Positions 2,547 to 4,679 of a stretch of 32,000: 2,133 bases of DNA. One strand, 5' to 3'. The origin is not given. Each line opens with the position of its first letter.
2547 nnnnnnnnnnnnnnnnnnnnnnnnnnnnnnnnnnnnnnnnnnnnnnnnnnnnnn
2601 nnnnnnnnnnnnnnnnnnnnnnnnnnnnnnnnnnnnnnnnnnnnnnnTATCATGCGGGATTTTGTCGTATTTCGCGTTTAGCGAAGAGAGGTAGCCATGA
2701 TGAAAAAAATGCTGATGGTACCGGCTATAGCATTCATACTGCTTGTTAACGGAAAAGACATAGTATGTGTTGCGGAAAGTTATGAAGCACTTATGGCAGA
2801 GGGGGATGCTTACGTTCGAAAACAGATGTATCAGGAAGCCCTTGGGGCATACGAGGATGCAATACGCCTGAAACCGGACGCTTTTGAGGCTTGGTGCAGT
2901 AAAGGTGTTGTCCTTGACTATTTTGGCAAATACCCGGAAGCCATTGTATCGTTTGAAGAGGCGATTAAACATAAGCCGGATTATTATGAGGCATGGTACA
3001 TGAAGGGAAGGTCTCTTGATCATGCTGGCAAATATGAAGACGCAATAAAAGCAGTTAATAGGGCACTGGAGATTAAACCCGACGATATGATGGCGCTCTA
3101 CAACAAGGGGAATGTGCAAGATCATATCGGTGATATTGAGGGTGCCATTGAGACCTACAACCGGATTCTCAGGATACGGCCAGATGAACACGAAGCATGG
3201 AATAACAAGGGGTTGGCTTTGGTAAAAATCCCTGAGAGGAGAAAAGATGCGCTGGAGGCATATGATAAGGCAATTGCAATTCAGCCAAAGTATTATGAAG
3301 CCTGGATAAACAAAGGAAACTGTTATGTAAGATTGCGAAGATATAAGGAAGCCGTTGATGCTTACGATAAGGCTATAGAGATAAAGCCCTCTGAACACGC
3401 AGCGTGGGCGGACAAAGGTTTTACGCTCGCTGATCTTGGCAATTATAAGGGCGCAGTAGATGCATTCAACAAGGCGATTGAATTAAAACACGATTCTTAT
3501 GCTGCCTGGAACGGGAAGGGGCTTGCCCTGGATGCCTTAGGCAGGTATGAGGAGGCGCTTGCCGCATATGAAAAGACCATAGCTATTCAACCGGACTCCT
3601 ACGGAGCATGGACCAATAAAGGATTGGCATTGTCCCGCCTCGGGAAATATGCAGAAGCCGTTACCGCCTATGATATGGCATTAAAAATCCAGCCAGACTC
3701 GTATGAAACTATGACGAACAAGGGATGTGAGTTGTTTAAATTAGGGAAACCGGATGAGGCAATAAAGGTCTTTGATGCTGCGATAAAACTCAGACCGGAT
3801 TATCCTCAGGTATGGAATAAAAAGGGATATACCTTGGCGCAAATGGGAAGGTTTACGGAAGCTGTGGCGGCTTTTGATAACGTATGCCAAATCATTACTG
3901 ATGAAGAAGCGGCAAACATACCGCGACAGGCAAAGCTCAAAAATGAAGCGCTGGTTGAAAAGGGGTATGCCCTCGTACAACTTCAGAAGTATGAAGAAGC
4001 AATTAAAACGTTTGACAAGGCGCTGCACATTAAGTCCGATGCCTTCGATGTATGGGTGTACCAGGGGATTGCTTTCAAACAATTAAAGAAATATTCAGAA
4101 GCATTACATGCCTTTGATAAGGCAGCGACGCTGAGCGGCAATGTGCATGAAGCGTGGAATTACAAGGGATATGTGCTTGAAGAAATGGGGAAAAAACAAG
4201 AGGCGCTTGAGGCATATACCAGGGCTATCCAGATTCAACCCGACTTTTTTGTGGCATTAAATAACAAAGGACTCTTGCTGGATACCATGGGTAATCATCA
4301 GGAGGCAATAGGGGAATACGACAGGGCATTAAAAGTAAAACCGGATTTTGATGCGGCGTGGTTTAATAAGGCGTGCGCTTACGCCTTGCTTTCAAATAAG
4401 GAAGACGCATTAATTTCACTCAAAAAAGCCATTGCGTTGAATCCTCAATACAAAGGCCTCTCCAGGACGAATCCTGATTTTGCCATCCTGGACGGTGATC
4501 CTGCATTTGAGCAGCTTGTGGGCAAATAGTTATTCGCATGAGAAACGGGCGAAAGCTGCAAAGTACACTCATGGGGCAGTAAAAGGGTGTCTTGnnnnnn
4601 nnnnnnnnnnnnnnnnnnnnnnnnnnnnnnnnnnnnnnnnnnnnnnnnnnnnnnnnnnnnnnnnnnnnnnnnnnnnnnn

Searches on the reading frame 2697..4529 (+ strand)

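Call 56: search_protein_families(library=pfam, proteins=[window:2697-4529:+], max_evalue=0.001)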
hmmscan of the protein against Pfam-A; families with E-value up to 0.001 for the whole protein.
window:2697-4529:+ (610 aa): 36 families (the best 25 are shown)
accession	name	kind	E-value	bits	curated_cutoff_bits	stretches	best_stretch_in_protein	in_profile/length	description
PF00515.34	TPR_1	-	3.8e-119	384.6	27.8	13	201-232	2-33/34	Tetratricopeptide repeat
PF07719.23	TPR_2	-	2e-102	327.4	27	10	201-232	2-33/34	Tetratricopeptide repeat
PF13181.12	TPR_8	-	6e-86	275.8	25.7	7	200-232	1-33/34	Tetratricopeptide repeat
PF13414.12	TPR_11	-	5.4e-84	276.1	26.8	11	345-384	3-42/42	TPR repeat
PF13432.12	TPR_16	-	5e-83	273.4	32.7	8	72-130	6-64/65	Tetratricopeptide repeat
PF13431.12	TPR_17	-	4.9e-78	251.4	24.4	5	290-322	1-33/34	Tetratricopeptide repeat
PF13428.12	TPR_14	-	1.6e-59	192.6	23.5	4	98-138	2-42/44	Tetratricopeptide repeat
PF13371.12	TPR_9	-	2e-53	178.7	35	3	283-335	10-62/73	Tetratricopeptide repeat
PF13424.12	TPR_12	-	1.4e-47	160.2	30.1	6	304-366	5-75/77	Tetratricopeptide repeat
PF14559.12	TPR_19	-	2.4e-47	159.5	25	7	77-130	5-58/68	Tetratricopeptide repeat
PF13176.12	TPR_7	-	7.1e-35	116.5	27.9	0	202-230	1-29/36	Tetratricopeptide repeat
PF01239.28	PPTA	-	8e-34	113.6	29.5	0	284-314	1-31/32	Protein prenyltransferase alpha subunit repeat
PF13174.12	TPR_6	-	1.3e-32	110.6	26.3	0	133-163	2-32/33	Tetratricopeptide repeat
PF23914.1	TPR_CcmH_CycH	-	1.8e-27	96.6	42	3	195-294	45-147/158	Cytochrome c-type biogenesis protein H TPR domain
PF12895.13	ANAPC3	-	8.6e-26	90.5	27.2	1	183-259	6-81/82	Anaphase-promoting complex, cyclosome, subunit 3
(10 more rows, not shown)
